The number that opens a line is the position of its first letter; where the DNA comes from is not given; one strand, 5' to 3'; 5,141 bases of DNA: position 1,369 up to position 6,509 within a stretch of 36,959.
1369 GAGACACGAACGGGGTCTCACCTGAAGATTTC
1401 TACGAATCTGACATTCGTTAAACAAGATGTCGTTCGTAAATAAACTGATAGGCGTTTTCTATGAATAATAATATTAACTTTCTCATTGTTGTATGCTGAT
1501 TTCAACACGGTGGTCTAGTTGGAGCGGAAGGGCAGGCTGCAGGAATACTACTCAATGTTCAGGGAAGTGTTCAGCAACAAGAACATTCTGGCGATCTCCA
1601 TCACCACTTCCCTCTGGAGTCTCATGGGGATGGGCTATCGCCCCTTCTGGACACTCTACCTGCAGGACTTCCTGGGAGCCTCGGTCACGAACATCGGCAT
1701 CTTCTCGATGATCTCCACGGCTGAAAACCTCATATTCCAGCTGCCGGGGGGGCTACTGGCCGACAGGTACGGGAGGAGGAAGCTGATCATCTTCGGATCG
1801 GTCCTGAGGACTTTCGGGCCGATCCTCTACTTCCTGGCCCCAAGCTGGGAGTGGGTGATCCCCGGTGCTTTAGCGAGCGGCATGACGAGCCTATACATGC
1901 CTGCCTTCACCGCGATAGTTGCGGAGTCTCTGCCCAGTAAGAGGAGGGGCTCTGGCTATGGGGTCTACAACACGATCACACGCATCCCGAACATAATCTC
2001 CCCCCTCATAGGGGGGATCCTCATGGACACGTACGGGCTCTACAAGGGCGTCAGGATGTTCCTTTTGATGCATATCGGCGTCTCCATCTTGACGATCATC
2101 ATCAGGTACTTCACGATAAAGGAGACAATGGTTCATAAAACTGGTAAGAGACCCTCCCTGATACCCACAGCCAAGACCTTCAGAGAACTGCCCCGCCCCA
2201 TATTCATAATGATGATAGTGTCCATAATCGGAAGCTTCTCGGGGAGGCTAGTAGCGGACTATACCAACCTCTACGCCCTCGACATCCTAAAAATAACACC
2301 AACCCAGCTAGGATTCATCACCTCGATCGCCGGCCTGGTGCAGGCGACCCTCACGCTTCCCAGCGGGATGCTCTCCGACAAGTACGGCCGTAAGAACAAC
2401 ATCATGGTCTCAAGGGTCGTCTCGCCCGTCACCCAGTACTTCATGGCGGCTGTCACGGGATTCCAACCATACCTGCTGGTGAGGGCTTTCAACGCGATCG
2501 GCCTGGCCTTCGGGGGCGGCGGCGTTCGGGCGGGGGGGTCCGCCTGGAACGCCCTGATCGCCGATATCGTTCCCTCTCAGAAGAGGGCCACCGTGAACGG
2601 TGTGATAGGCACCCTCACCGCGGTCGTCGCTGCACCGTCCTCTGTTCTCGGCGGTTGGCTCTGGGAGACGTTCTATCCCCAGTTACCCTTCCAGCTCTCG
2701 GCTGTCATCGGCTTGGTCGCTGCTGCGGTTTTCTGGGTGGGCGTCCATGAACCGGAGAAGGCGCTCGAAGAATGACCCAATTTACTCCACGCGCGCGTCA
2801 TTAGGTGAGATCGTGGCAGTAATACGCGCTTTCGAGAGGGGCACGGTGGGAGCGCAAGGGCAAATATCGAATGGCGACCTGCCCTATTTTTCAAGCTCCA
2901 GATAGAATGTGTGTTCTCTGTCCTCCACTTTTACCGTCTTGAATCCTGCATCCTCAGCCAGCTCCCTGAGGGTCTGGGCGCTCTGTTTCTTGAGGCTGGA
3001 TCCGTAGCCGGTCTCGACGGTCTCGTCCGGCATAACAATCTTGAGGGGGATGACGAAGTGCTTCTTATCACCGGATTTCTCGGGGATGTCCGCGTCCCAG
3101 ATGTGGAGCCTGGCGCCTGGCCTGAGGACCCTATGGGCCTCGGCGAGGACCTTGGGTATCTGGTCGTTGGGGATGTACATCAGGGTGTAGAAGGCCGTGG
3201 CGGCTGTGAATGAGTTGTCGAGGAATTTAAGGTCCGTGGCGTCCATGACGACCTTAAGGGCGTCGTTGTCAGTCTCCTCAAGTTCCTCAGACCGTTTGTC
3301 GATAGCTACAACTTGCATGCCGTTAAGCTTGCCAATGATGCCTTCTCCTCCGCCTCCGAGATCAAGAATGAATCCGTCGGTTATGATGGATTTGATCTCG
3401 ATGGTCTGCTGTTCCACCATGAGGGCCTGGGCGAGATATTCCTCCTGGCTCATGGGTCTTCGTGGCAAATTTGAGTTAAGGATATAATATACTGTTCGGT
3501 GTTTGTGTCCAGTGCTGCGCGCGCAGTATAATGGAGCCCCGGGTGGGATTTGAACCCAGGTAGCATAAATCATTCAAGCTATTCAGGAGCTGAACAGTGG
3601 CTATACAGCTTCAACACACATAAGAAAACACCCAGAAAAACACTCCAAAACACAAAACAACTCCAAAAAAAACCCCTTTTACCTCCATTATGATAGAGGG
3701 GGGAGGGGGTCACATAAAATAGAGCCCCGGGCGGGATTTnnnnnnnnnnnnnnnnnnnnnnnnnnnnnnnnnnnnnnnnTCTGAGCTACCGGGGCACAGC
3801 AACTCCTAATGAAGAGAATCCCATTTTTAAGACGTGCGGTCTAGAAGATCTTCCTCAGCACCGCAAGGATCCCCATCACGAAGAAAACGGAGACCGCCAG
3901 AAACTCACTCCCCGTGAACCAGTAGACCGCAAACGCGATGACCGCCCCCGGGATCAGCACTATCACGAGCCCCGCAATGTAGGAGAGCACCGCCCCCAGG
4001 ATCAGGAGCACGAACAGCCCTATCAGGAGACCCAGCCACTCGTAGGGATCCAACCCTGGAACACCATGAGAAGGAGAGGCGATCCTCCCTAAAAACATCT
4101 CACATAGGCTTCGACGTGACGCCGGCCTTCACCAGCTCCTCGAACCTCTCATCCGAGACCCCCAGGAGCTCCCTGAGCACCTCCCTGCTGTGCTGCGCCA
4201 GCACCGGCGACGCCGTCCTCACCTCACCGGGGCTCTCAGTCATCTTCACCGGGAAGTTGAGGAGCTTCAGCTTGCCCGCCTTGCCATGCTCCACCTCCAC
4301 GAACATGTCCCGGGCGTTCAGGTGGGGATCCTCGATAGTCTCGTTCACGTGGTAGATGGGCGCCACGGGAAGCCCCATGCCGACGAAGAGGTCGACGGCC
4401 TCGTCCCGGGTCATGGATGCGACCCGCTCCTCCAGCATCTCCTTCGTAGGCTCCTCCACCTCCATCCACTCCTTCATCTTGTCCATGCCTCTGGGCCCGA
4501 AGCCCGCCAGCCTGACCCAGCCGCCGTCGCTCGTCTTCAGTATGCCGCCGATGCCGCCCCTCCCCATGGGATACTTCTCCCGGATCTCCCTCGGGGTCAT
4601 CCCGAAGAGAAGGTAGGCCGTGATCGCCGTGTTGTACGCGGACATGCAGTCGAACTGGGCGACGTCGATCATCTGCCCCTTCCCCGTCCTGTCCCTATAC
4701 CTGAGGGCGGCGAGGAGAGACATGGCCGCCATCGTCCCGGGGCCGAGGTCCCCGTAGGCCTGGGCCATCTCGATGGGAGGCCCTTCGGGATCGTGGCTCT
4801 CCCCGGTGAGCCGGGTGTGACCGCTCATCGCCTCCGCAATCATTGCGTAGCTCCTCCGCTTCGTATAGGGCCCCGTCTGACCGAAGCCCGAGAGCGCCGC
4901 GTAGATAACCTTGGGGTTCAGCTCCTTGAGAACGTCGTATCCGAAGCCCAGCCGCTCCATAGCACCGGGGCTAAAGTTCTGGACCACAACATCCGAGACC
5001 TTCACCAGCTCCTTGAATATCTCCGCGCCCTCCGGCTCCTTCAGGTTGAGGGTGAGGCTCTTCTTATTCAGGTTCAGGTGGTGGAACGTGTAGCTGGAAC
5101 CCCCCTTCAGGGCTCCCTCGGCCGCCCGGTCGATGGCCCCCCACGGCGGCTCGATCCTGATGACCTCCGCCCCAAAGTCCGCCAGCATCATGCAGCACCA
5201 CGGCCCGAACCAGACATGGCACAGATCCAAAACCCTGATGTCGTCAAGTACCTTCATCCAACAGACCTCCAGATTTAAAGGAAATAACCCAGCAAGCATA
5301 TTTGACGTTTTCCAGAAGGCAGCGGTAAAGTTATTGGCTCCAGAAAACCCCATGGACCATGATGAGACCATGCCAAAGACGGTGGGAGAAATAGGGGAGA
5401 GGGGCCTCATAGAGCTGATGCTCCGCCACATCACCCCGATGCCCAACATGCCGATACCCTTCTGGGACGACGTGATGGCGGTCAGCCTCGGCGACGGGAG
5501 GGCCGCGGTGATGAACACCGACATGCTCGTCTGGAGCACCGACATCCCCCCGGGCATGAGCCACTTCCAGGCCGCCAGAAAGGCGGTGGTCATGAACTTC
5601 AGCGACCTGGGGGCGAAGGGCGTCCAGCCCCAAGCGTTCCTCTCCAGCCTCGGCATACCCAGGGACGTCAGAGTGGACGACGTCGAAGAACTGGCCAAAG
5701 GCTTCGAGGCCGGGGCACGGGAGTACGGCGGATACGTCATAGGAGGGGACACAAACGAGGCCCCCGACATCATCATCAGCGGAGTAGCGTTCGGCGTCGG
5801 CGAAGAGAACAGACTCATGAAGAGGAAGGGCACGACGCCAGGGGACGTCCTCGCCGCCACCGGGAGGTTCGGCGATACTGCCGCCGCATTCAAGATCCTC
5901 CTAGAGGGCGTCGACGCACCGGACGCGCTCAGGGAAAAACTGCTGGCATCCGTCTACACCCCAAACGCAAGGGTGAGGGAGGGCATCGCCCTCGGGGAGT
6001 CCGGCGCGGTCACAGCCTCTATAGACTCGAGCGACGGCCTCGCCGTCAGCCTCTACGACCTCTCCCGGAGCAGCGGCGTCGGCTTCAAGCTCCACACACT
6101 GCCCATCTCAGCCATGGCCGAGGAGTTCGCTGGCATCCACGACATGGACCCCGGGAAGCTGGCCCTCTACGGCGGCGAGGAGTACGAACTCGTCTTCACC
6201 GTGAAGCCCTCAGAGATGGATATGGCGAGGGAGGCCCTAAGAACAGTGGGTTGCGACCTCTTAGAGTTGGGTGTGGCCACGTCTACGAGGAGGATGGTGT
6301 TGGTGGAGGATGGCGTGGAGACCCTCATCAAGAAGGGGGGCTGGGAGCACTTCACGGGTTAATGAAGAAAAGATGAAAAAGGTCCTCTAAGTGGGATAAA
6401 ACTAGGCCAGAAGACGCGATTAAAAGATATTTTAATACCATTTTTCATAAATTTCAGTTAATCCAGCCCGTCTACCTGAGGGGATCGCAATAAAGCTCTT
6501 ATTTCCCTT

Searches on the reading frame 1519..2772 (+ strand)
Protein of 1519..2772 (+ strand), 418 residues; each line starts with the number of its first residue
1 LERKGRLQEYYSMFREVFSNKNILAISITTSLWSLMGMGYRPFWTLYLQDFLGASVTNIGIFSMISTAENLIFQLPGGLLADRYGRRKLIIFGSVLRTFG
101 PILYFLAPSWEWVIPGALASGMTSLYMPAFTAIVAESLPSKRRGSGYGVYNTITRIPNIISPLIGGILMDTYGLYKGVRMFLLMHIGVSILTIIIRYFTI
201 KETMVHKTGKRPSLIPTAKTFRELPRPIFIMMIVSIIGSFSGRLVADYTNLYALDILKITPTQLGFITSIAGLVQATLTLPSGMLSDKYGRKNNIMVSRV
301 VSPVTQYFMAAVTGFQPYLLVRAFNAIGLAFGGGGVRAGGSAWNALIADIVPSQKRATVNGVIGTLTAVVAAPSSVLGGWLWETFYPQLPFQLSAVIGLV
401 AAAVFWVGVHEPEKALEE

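Call 13: search_protein_families(library=pfam, proteins=[window:1519-2772:+], max_evalue=0.001)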
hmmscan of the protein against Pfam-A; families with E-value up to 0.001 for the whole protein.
window:1519-2772:+ (418 aa): 5 families
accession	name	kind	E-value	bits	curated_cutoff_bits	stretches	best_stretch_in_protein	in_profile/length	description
PF07690.21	MFS_1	-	2.1e-47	162.2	33.4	2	29-254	4-229/347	Major Facilitator Superfamily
PF00083.30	Sugar_tr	-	1.3e-09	37.9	22.3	1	60-203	49-440/452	Sugar (and other) transporter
PF13347.12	MFS_2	-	3.6e-09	36.1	27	1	9-131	212-336/427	MFS/sugar transport protein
PF05977.19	MFS_3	-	1e-07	31.2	27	1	48-175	36-169/524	Transmembrane secretion effector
PF01306.25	LacY_symp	-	8.6e-05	21.9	24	0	20-110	6-99/413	LacY proton/sugar symporter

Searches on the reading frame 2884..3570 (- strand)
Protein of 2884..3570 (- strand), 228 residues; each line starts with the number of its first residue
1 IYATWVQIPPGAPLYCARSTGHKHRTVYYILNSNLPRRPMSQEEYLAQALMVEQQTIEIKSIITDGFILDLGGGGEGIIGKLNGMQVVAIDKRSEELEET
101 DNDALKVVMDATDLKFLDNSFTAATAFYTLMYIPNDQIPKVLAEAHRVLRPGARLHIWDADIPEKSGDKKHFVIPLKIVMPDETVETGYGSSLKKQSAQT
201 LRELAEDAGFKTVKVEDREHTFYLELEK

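Call 13: search_protein_families(library=pfam, proteins=[window:2884-3570:-], max_evalue=0.001)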
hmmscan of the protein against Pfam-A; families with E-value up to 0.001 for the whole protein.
window:2884-3570:- (228 aa): 5 families
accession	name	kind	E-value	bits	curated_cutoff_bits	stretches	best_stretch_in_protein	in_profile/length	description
PF08241.18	Methyltransf_11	-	1.2e-12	48.8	21.2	1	69-156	1-94/95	Methyltransferase domain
PF13649.12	Methyltransf_25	-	1.2e-10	42.4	27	1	68-152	1-96/97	Methyltransferase domain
PF01209.24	Ubie_methyltran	-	1.4e-07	31.5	20.1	1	107-216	103-219/233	ubiE/COQ5 methyltransferase family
PF13489.12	Methyltransf_23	-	5.1e-07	30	27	1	66-214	24-163/164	Methyltransferase domain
PF08242.18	Methyltransf_12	-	0.00033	21.8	30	1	89-155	25-98/98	Methyltransferase domain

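Call 83: search_protein_families(library=padloc, proteins=[window:2884-3570:-], max_evalue=0.001)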
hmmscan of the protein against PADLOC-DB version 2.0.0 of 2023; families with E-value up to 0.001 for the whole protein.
window:2884-3570:- (228 aa): 1 family
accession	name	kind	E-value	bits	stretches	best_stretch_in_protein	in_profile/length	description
PDLC04134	mad2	-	0.00069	16.5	0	84-163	313-400/492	mads_2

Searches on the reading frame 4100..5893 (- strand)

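Call 13: search_protein_families(library=pfam, proteins=[window:4100-5893:-], max_evalue=0.001)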
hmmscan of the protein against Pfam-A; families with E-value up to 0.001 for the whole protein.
window:4100-5893:- (597 aa): 1 family
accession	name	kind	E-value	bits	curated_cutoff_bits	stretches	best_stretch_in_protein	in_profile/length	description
PF02515.22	CoA_transf_3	-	5.7e-93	312.4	23.3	1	216-568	1-365/366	CoA-transferase family III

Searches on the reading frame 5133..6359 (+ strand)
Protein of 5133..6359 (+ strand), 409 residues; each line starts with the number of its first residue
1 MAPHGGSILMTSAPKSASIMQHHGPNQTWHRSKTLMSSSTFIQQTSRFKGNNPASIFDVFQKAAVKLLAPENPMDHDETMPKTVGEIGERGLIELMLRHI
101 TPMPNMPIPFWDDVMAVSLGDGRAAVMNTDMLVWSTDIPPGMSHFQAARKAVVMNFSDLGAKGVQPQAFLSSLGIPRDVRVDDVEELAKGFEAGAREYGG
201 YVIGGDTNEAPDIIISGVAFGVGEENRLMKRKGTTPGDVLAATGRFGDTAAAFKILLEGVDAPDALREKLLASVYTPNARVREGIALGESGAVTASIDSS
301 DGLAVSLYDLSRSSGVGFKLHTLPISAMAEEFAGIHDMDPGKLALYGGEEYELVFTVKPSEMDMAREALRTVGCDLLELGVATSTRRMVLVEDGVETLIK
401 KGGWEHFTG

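Call 13: search_protein_families(library=pfam, proteins=[window:5133-6359:+], max_evalue=0.001)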
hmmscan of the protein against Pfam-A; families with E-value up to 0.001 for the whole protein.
window:5133-6359:+ (409 aa): 1 family
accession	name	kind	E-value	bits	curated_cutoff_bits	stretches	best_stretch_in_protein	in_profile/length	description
PF00586.29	AIRS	-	2.5e-21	76.6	24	1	112-222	2-111/112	AIR synthase related protein, N-terminal domain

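Call 31: find_related_loci(query=window:5370-6359:+, collection=genome_contigs, flank=10000)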
Query window:5370-6359:+ (330 aa) in genome_contigs; peptide patterns used: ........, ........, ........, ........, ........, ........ (x = any residue, [..] = any of these).
101 stretches matched a pattern; 27 encode a relative of the query (tblastn E <= 1e-3); 27 distinct loci.
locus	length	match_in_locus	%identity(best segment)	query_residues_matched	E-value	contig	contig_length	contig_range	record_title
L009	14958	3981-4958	69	3-328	2e-151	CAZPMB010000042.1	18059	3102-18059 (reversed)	MAG TPA_asm: uncultured Candidatus Bathyarchaeia archaeon isolate binchicken_co383_203 genome assembly, contig: NODE_849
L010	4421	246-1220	69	4-328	2e-153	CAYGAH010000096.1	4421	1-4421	MAG TPA_asm: uncultured Candidatus Bathyarchaeia archaeon isolate ERP108616_co1_399 genome assembly, contig: k119_176618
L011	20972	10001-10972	36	7-328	7e-42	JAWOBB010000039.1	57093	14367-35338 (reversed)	MAG: Dehalococcoidia bacterium isolate BLK2-2.bin.24 k191_1656282, whole genome shotgun sequence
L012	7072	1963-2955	31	5-329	1e-39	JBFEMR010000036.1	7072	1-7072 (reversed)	MAG: Dehalococcoidia bacterium isolate Mix_mud03.2021.01.31 k141_2586179_length_7072_cov_11.9189, whole genome shotgun s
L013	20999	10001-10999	32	2-328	2e-38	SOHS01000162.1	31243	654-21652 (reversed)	MAG: Dehalococcoidia bacterium isolate E26_bin16 NODE_23_length_31243_cov_36.237495, whole genome shotgun sequence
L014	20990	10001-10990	32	5-328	3e-38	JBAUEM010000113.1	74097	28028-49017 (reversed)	MAG: Dehalococcoidia bacterium isolate MFD13097_ilm_asm_bin13 k127_414971, whole genome shotgun sequence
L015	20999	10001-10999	32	2-328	1e-37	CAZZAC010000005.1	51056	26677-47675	MAG TPA_asm: uncultured Dehalococcoidales bacterium isolate binchicken_co196_122 genome assembly, contig: NODE_679_lengt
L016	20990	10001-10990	30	5-328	2e-37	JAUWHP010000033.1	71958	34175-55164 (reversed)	MAG: Dehalococcoidia bacterium isolate CSMAG_2271 CSMAG_2271_k141_2661380_length_71958_cov_11.9899, whole genome shotgun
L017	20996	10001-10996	31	2-328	3e-37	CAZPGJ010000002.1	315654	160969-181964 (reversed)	MAG TPA_asm: uncultured Dehalococcoidales bacterium isolate binchicken_co294_83 genome assembly, contig: NODE_35_length_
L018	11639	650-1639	32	5-328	3e-37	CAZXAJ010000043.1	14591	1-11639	MAG TPA_asm: uncultured Dehalococcoidales bacterium isolate binchicken_co334_347 genome assembly, contig: NODE_7227_leng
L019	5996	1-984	31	7-328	3e-37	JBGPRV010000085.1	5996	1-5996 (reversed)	MAG: Dehalococcoidia bacterium isolate OBJ1_062018_130_33 k141_1538600_length_5996_cov_50.6118, whole genome shotgun seq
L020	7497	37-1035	32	2-328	7e-37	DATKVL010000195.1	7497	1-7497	MAG TPA_asm: Dehalococcoidia bacterium isolate SMAG_U14132 k141_1716403, whole genome shotgun sequence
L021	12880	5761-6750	32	5-328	5e-37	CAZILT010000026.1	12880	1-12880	MAG TPA_asm: uncultured Dehalococcoidales bacterium isolate SRP067234_co1_69 genome assembly, contig: k99_703695, whole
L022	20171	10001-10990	31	5-328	1e-36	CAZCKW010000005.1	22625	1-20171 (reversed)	MAG TPA_asm: uncultured Dehalococcoidales bacterium isolate SRP178699_co2_22 genome assembly, contig: NODE_1466_length_2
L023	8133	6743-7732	31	5-328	2e-36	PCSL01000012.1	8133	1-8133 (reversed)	MAG: Chloroflexi bacterium CG23_combo_of_CG06-09_8_20_14_all_45_10 CG23_scaffold_7297_c, whole genome shotgun sequence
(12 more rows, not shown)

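Call 40: find_related_loci(query=A1, collection=metagenome_contigs, flank=10000)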
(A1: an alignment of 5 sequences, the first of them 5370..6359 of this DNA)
Query A1 (330 aa) in metagenome_contigs; peptide patterns used: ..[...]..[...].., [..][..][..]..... (x = any residue, [..] = any of these).
598 stretches matched a pattern (row limit reached: there are more); 304 encode a relative of the query (tblastn E <= 1e-3); the best 80 are kept; 80 distinct loci.
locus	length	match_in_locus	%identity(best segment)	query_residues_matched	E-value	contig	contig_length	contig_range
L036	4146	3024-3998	72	4-328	5e-164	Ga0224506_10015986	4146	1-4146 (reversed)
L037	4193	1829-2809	70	4-330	5e-161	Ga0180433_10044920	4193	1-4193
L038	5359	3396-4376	71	4-330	1e-155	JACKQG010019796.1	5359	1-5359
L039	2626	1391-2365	71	4-328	3e-162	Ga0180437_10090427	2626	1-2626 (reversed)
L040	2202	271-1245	70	4-328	1e-163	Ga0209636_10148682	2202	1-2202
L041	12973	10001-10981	69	4-330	7e-153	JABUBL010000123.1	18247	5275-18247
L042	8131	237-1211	70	4-328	2e-152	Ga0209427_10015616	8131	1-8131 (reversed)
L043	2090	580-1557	69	3-328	3e-163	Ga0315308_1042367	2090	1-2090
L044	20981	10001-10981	69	4-330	1e-151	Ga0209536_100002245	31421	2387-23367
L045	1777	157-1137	69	4-330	8e-162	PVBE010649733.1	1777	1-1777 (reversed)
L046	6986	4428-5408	69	4-330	9e-150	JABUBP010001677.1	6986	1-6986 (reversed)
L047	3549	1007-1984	68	4-329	1e-152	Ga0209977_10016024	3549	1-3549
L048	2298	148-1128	69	4-330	9e-155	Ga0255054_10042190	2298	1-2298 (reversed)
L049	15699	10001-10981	68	4-330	2e-144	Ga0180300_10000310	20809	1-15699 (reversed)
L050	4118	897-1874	66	3-328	2e-147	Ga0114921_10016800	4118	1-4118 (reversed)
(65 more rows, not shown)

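Call 83: search_protein_families(library=padloc, proteins=[window:5370-6359:+], max_evalue=0.001)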
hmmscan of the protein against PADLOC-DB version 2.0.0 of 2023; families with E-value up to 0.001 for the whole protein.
window:5370-6359:+ (330 aa): 0 families
